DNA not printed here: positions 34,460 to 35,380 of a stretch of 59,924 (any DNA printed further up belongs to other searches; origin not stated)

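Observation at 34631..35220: Isoleucyl-tRNA synthetase with a complete histidine-phosphatase (PGM-family) domain inserted in its catalytic core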

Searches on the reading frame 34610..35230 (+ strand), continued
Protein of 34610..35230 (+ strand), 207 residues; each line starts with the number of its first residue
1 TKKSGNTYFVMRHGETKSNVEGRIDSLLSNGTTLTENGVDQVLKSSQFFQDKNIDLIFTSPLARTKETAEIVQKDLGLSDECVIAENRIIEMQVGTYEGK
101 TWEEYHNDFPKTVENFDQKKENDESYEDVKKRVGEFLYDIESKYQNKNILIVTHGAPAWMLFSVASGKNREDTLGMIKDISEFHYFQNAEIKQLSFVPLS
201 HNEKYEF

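Call 72: search_protein_families(library=ncbifam, proteins=[P0239], max_evalue=0.00001)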
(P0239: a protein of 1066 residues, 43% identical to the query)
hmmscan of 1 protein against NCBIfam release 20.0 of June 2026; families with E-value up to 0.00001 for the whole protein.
P0239 (1066 aa): 37 families (the best 25 are shown)
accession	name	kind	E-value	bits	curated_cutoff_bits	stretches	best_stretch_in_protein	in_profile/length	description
TIGR00392.1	ileS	equivalog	4.3e-179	597.6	621.4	3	7-323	4-308/861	isoleucine--tRNA ligase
NF000258.1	MupB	exception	2.1e-147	492.7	1900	3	15-311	9-281/1033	mupirocin-resistant isoleucine--tRNA ligase MupB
NF000257.1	MupA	exception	3e-143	478.8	1900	3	12-247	6-241/1024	mupirocin-resistant isoleucine--tRNA ligase MupA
TIGR00422.1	valS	equivalog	6.2e-75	252.8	612.1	2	12-239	8-231/863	valine--tRNA ligase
NF009687.0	PRK13208.1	equivalog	1.8e-72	244.7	738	2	6-245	7-237/801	valine--tRNA ligase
NF040702.1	ileS_w_GNAT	exception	1.3e-64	218.4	1999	2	15-245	23-266/1100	isoleucine--tRNA ligase, N-acetyltransferase domain-containing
NF004349.1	PRK05729.1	equivalog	2.8e-60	204.5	704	2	493-662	249-418/860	valine--tRNA ligase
NF011492.0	PRK14900.1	equivalog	1.1e-36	126.1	1783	2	13-239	17-240/1044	valine--tRNA ligase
NF000540.1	alt_ValS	exception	8.3e-29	100.1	900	2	6-194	1-205/827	valine--tRNA ligase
TIGR00396.1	leuS_bact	equivalog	4.2e-27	94.6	548.4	2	12-203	4-178/843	leucine--tRNA ligase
TIGR03162.1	ribazole_cobC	equivalog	5.9e-27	94.2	162.9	1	680-854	1-173/176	alpha-ribazole phosphatase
NF005567.0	PRK07238.1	equivalog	1.7e-25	90.2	326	1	670-828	170-329/378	bifunctional RNase H/acid phosphatase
NF008957.0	PRK12300.1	subfamily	5.3e-25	87.6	677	1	9-311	4-286/946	leucine--tRNA ligase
TIGR00395.1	leuS_arch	equivalog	1.5e-23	82.8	648.5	1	14-310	3-279/938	leucine--tRNA ligase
NF047646.1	REP_Tyr_transpos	equivalog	6.4e-23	81.3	80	1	326-472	8-140/146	REP-associated tyrosine transposase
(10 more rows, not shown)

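Call 73: search_protein_families(library=padloc, proteins=[window:34610-35221:+], max_evalue=0.01)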
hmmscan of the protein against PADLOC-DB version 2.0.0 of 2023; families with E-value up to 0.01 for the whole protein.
window:34610-35221:+ (204 aa): 0 families

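Call 77: find_homologous_proteins(query=P0300, max_evalue=1e-50)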
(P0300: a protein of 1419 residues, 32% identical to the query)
Query P0300 (1419 aa): 8000 proteins with E <= 1e-50 among 8000 candidates; the best 120 are listed.
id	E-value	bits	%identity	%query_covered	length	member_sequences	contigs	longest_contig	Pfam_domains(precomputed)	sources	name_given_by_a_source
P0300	0.0e+0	3309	100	100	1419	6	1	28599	PF09334.18,PF08264.20,PF00133.29,PF19302.5,PF00300.28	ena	-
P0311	0.0e+0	1538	53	53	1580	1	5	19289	PF13673.14,PF09334.18,PF08264.20,PF13508.14,PF00133.29,PF14542.13,PF19302.5,PF00300.28,PF00583.32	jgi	jgi:isoleucyl-tRNA synthetase/phosphohistidine phosphatase SixA/N-acetylglutamate synthase-like GNAT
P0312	0.0e+0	1478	49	100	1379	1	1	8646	PF09334.18,PF08264.20,PF00133.29,PF19302.5,PF00300.28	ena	-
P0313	0.0e+0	1452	44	59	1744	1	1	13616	PF13673.14,PF09334.18,PF08264.20,PF13508.14,PF00133.29,PF19302.5,PF00300.28,PF00583.32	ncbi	-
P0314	0.0e+0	1438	49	99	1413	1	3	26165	PF09334.18,PF08264.20,PF00133.29,PF19302.5,PF00300.28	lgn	-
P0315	0.0e+0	1437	48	99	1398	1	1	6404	PF09334.18,PF08264.20,PF00133.29,PF19302.5,PF00300.28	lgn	-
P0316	0.0e+0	1434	44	63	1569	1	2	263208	PF09334.18,PF08264.20,PF00133.29,PF19302.5,PF00300.28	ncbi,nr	ncbi:hypothetical protein CSB37_01280 [bacterium DOLZORAL124_38_8]|nr:MAG: hypothetical protein CSB3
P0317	0.0e+0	1417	47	99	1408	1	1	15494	PF09334.18,PF08264.20,PF00133.29,PF19302.5,PF00300.28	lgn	-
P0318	0.0e+0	1406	46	100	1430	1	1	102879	PF09334.18,PF08264.20,PF00133.29,PF19302.5,PF00300.28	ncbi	-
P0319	0.0e+0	1401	47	99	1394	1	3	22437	PF09334.18,PF08264.20,PF00133.29,PF19302.5,PF00300.28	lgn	-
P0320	0.0e+0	1390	60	40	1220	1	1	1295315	PF09334.18,PF08264.20,PF00133.29,PF19302.5,PF00300.28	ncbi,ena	-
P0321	0.0e+0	1387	48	51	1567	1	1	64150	PF13673.14,PF09334.18,PF08264.20,PF00133.29,PF19302.5,PF00300.28,PF00583.32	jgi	jgi:isoleucyl-tRNA synthetase/GNAT superfamily N-acetyltransferase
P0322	0.0e+0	1383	47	98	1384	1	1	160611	PF09334.18,PF08264.20,PF00133.29,PF19302.5,PF00300.28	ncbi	-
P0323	0.0e+0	1382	58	39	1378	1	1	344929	PF13673.14,PF09334.18,PF08264.20,PF13508.14,PF00133.29,PF19302.5,PF00300.28,PF00583.32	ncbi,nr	ncbi:MAG: GNAT family N-acetyltransferase [Candidatus Gracilibacteria bacterium]|nr:GNAT family N-ac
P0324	0.0e+0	1380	58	38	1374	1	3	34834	PF09334.18,PF04480.19,PF08264.20,PF00133.29,PF19302.5,PF00300.28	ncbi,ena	-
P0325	0.0e+0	1379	59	39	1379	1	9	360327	PF13673.14,PF09334.18,PF08264.20,PF13508.14,PF00133.29,PF19302.5,PF00300.28,PF00583.32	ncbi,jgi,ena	jgi:isoleucyl-tRNA synthetase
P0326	0.0e+0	1379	56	40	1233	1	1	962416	PF09334.18,PF08264.20,PF00133.29,PF19302.5,PF00300.28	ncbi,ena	-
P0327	0.0e+0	1377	59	39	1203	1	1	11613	PF09334.18,PF08264.20,PF00133.29,PF19302.5,PF00300.28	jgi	jgi:isoleucyl-tRNA synthetase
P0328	0.0e+0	1374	58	40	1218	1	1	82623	PF09334.18,PF08264.20,PF00133.29,PF19302.5,PF00300.28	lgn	-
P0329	0.0e+0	1371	58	40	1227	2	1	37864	PF09334.18,PF08264.20,PF00133.29,PF19302.5,PF00300.28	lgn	-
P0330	0.0e+0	1370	46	100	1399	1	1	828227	PF09334.18,PF08264.20,PF00133.29,PF19302.5,PF00300.28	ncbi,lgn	-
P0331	0.0e+0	1369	45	99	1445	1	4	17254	PF09334.18,PF08264.20,PF00133.29,PF19302.5,PF00300.28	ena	-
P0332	0.0e+0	1367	56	40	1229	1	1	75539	PF09334.18,PF08264.20,PF00133.29,PF19302.5,PF00300.28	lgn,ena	-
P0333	0.0e+0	1365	59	39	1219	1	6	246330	PF09334.18,PF08264.20,PF00133.29,PF19302.5,PF00300.28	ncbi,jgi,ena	jgi:isoleucyl-tRNA synthetase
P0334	0.0e+0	1365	54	44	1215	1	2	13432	PF09334.18,PF08264.20,PF00133.29,PF19302.5,PF00300.28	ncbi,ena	-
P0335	0.0e+0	1364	59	39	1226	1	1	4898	PF09334.18,PF08264.20,PF00133.29,PF19302.5,PF00300.28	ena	-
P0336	0.0e+0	1357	55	40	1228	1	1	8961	PF09334.18,PF08264.20,PF00133.29,PF19302.5,PF00300.28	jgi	jgi:isoleucyl-tRNA synthetase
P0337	0.0e+0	1356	57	38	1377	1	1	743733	PF09334.18,PF04480.19,PF08264.20,PF00133.29,PF19302.5,PF00300.28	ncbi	-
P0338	0.0e+0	1352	56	38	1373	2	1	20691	PF09334.18,PF04480.19,PF08264.20,PF00133.29,PF19302.5,PF00300.28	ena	-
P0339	0.0e+0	1352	57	39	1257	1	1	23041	PF09334.18,PF08264.20,PF00133.29,PF19302.5,PF00300.28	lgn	-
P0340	0.0e+0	1351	56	39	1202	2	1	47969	PF09334.18,PF08264.20,PF00133.29,PF19302.5,PF00300.28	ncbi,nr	ncbi:isoleucine--tRNA ligase [Candidatus Gracilibacteria bacterium]|nr:isoleucine--tRNA ligase [Cand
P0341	0.0e+0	1351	45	100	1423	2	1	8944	PF09334.18,PF08264.20,PF00133.29,PF19302.5,PF00300.28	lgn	-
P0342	0.0e+0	1349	54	39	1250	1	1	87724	PF09334.18,PF08264.20,PF00133.29,PF19302.5,PF00300.28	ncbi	-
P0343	0.0e+0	1346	53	39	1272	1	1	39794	PF09334.18,PF08264.20,PF00133.29,PF19302.5,PF00300.28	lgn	-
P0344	0.0e+0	1345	57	39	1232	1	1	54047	PF09334.18,PF08264.20,PF00133.29,PF19302.5,PF00300.28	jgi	jgi:isoleucyl-tRNA synthetase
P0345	0.0e+0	1345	56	39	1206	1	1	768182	PF09334.18,PF08264.20,PF00133.29,PF19302.5,PF00300.28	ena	-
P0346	0.0e+0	1345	55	40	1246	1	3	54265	PF09334.18,PF08264.20,PF00133.29,PF19302.5,PF00300.28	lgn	-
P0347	0.0e+0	1343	57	39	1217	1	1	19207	PF09334.18,PF08264.20,PF00133.29,PF19302.5,PF00300.28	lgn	-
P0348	0.0e+0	1341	58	39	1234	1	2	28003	PF09334.18,PF08264.20,PF00133.29,PF19302.5,PF00300.28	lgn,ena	-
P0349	0.0e+0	1340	55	40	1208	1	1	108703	PF09334.18,PF08264.20,PF00133.29,PF19302.5,PF00300.28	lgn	-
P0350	0.0e+0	1333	56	40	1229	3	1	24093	PF09334.18,PF08264.20,PF00133.29,PF19302.5,PF00300.28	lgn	-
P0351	0.0e+0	1330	52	44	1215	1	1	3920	PF09334.18,PF08264.20,PF00133.29,PF19302.5,PF00300.28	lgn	-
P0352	0.0e+0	1328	58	40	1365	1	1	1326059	PF13673.14,PF09334.18,PF08264.20,PF13508.14,PF00133.29,PF19302.5,PF00300.28,PF00583.32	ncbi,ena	-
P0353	0.0e+0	1327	53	44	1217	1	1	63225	PF09334.18,PF08264.20,PF00133.29,PF19302.5,PF00300.28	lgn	-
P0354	0.0e+0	1327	53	40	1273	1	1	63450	PF09334.18,PF08264.20,PF00133.29,PF19302.5,PF00300.28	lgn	-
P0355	0.0e+0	1326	52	44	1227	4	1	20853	PF09334.18,PF08264.20,PF00133.29,PF19302.5,PF00300.28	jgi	-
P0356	0.0e+0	1324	45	99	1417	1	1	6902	PF09334.18,PF08264.20,PF00133.29,PF19302.5,PF00300.28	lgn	-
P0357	0.0e+0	1317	52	44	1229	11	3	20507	PF09334.18,PF08264.20,PF00133.29,PF19302.5,PF00300.28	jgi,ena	-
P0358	0.0e+0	1311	55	40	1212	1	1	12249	PF09334.18,PF08264.20,PF00133.29,PF19302.5,PF00300.28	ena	-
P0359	0.0e+0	1304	54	39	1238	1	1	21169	PF09334.18,PF08264.20,PF00133.29,PF19302.5,PF00300.28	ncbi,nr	ncbi:class I tRNA ligase family protein [Candidatus Gracilibacteria bacterium]|nr:class I tRNA ligas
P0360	0.0e+0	1302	53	40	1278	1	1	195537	PF09334.18,PF08264.20,PF00133.29,PF19302.5,PF00300.28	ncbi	-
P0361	0.0e+0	1295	54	40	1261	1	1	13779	PF09334.18,PF08264.20,PF00133.29,PF19302.5,PF00300.28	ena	-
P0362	0.0e+0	1293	56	39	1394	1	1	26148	PF09334.18,PF08264.20,PF12697.14,PF00133.29,PF06821.20,PF19302.5,PF00300.28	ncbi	-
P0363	0.0e+0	1291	55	40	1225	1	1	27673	PF09334.18,PF08264.20,PF00133.29,PF19302.5,PF00300.28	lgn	-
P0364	0.0e+0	1289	46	47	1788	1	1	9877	PF13673.14,PF09334.18,PF08264.20,PF13508.14,PF00133.29,PF18819.7,PF19302.5,PF00300.28,PF00583.32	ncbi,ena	-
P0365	0.0e+0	1280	49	44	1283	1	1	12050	PF09334.18,PF08264.20,PF00133.29,PF19302.5,PF00300.28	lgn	-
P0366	0.0e+0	1244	56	38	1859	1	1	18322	PF13673.14,PF09334.18,PF08264.20,PF13508.14,PF00133.29,PF19302.5,PF00300.28,PF00583.32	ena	-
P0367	0.0e+0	1238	52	38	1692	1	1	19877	PF09334.18,PF08264.20,PF00133.29,PF19302.5,PF00300.28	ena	-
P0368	0.0e+0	1223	54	40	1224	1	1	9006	PF09334.18,PF08264.20,PF00133.29,PF19302.5,PF00300.28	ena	-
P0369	0.0e+0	1218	50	46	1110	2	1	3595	PF09334.18,PF08264.20,PF00133.29,PF19302.5,PF00300.28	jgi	-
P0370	0.0e+0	1198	53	40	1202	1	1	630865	PF09334.18,PF08264.20,PF00133.29,PF19302.5,PF00300.28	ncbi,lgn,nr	ncbi:isoleucine--tRNA ligase [Candidatus Peribacteria bacterium]|nr:isoleucine--tRNA ligase [Candida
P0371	0.0e+0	1181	52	41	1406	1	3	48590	PF09334.18,PF08264.20,PF00133.29,PF19302.5,PF00300.28,PF00583.32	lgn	-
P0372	0.0e+0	1172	58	40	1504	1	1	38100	PF13419.13,PF09334.18,PF08264.20,PF00702.33,PF00133.29,PF13242.13,PF19302.5,PF06888.19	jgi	jgi:isoleucyl-tRNA synthetase/phosphoglycolate phosphatase-like HAD superfamily hydrolase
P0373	0.0e+0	1168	45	52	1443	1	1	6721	PF09334.18,PF08264.20,PF00133.29,PF13671.13,PF13238.13,PF19302.5,PF00300.28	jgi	jgi:isoleucyl-tRNA synthetase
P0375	0.0e+0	1143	49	63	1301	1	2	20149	PF09334.18,PF08264.20,PF00133.29,PF19302.5,PF00300.28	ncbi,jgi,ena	ncbi:MAG: class I tRNA ligase family protein [Candidatus Peregrinibacteria bacterium]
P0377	0.0e+0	1127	53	40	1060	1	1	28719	PF09334.18,PF08264.20,PF00133.29,PF00300.28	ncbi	ncbi:MAG TPA: isoleucine--tRNA ligase, partial [Candidatus Gracilibacteria bacterium]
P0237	0.0e+0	1096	48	52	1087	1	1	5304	PF09334.18,PF00133.29,PF00300.28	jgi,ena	-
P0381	0.0e+0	1062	44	51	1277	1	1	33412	PF09334.18,PF08264.20,PF00133.29,PF19302.5,PF00300.28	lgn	-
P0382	0.0e+0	1055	54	39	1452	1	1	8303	PF13673.14,PF09334.18,PF08264.20,PF13508.14,PF00133.29,PF19302.5,PF00583.32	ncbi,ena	-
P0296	0.0e+0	1053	44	52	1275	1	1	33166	PF09334.18,PF08264.20,PF00133.29,PF19302.5,PF00300.28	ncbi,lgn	-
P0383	0.0e+0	1038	43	51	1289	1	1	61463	PF09334.18,PF08264.20,PF00133.29,PF19302.5,PF00300.28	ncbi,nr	ncbi:class I tRNA ligase family protein [Candidatus Peregrinibacteria bacterium]|nr:class I tRNA lig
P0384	0.0e+0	1032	40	62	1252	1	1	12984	PF09334.18,PF08264.20,PF00133.29,PF19302.5,PF00300.28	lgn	-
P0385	0.0e+0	1024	40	52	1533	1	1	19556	PF13673.14,PF09334.18,PF08264.20,PF13508.14,PF00133.29,PF19302.5,PF00300.28,PF00583.32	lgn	-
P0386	0.0e+0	1018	42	62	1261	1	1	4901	PF09334.18,PF08264.20,PF00133.29,PF19302.5,PF00300.28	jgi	jgi:isoleucyl-tRNA synthetase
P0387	0.0e+0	1016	38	46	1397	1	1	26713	PF09334.18,PF04480.19,PF08264.20,PF00133.29,PF19302.5,PF00300.28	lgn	-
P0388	1.4e-297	1009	-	-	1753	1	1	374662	PF06414.19,PF09334.18,PF04480.19,PF08264.20,PF00133.29,PF18741.8,PF13671.13,PF13238.13,PF19302.5,PF00300.28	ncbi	-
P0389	1.5e-297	1008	38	62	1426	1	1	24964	PF13673.14,PF09334.18,PF08264.20,PF13508.14,PF00133.29,PF19302.5,PF00300.28,PF00583.32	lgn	-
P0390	7.5e-297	1006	41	51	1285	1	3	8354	PF09334.18,PF08264.20,PF00133.29,PF19302.5,PF00300.28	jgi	jgi:isoleucyl-tRNA synthetase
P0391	1.5e-294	998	41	52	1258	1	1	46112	PF09334.18,PF08264.20,PF00133.29,PF19302.5,PF00300.28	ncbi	-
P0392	4.4e-293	994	40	52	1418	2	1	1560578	PF13673.14,PF09334.18,PF08264.20,PF13508.14,PF00133.29,PF19302.5,PF00300.28,PF00583.32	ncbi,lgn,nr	ncbi:GNAT family N-acetyltransferase [Candidatus Peregrinibacteria bacterium]|nr:MAG: GNAT family N-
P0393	8.5e-290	983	-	-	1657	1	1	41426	PF13673.14,PF09334.18,PF08264.20,PF13508.14,PF00133.29,PF13238.13,PF19302.5,PF00300.28,PF00583.32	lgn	-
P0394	2.2e-289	981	-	-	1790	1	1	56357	PF13673.14,PF09334.18,PF00133.29,PF13671.13,PF13238.13,PF01797.22,PF00300.28,PF00583.32,PF08264.20,PF13508.14,PF19302.5,PF20720.4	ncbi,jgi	jgi:isoleucyl-tRNA synthetase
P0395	1.0e-286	972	38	62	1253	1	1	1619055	PF09334.18,PF08264.20,PF00133.29,PF19302.5,PF00300.28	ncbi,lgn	ncbi:MAG: class I tRNA ligase family protein [Candidatus Gracilibacteria bacterium]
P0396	3.4e-282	957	42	51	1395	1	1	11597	PF09334.18,PF08264.20,PF00133.29,PF13238.13,PF19302.5,PF00300.28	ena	-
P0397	6.0e-281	953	41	62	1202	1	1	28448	PF09334.18,PF08264.20,PF00133.29,PF19302.5,PF00300.28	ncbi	-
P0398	6.5e-281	953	42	62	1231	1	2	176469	PF09334.18,PF08264.20,PF00133.29,PF19302.5,PF00300.28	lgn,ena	-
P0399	5.3e-280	950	42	62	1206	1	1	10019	PF09334.18,PF08264.20,PF00133.29,PF19302.5,PF00300.28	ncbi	-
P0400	1.3e-279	949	38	62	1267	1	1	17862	PF09334.18,PF08264.20,PF00133.29,PF19302.5,PF00300.28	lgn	-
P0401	9.9e-279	946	41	62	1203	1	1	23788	PF09334.18,PF08264.20,PF00133.29,PF19302.5,PF00300.28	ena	-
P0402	2.8e-278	945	42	62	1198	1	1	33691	PF09334.18,PF08264.20,PF00133.29,PF19302.5,PF00300.28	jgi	jgi:isoleucyl-tRNA synthetase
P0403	3.1e-277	941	40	62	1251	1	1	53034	PF09334.18,PF08264.20,PF00133.29,PF19302.5,PF00300.28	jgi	-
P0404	1.9e-276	938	43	62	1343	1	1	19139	PF09334.18,PF08264.20,PF00133.29,PF19302.5,PF00300.28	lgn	-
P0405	9.5e-275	933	42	62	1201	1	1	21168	PF09334.18,PF08264.20,PF00133.29,PF19302.5,PF00300.28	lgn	-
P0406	1.6e-274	932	41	62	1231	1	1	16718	PF09334.18,PF08264.20,PF00133.29,PF19302.5,PF00300.28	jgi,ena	-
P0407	7.4e-274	930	42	62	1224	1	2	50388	PF09334.18,PF08264.20,PF00133.29,PF19302.5,PF00300.28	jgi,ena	-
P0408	7.7e-274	930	42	62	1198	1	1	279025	PF09334.18,PF08264.20,PF00133.29,PF19302.5,PF00300.28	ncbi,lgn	-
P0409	7.9e-274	930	38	51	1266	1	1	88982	PF09334.18,PF08264.20,PF00133.29,PF19302.5,PF00300.28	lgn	-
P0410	2.1e-272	925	37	51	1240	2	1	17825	PF09334.18,PF08264.20,PF00133.29,PF19302.5,PF00300.28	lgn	-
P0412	5.6e-272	924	39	62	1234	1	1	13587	PF09334.18,PF08264.20,PF00133.29,PF19302.5,PF00300.28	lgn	-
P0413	1.6e-271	922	41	65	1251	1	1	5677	PF09334.18,PF08264.20,PF00133.29,PF19302.5,PF00300.28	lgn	-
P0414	4.7e-271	921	38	50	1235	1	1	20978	PF09334.18,PF08264.20,PF00133.29,PF19302.5,PF00300.28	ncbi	-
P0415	1.6e-270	919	37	53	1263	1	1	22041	PF09334.18,PF08264.20,PF00133.29,PF19302.5,PF00300.28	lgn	-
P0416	1.5e-268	912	41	62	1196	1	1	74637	PF09334.18,PF01406.26,PF08264.20,PF00133.29,PF19302.5,PF00300.28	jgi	-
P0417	2.9e-268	911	41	62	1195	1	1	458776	PF09334.18,PF08264.20,PF00133.29,PF19302.5,PF00300.28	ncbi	-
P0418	1.0e-267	910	41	62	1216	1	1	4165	PF09334.18,PF08264.20,PF00133.29,PF19302.5,PF00300.28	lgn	-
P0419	1.2e-266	906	40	62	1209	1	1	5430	PF09334.18,PF08264.20,PF00133.29,PF19302.5,PF00300.28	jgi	jgi:isoleucyl-tRNA synthetase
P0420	3.7e-266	904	40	62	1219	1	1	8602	PF09334.18,PF08264.20,PF00133.29,PF19302.5,PF00300.28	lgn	-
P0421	7.1e-266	903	41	62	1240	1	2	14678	PF09334.18,PF08264.20,PF00133.29,PF19302.5,PF00300.28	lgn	-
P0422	7.5e-266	903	37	52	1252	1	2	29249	PF09334.18,PF08264.20,PF00133.29,PF19302.5,PF00300.28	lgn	-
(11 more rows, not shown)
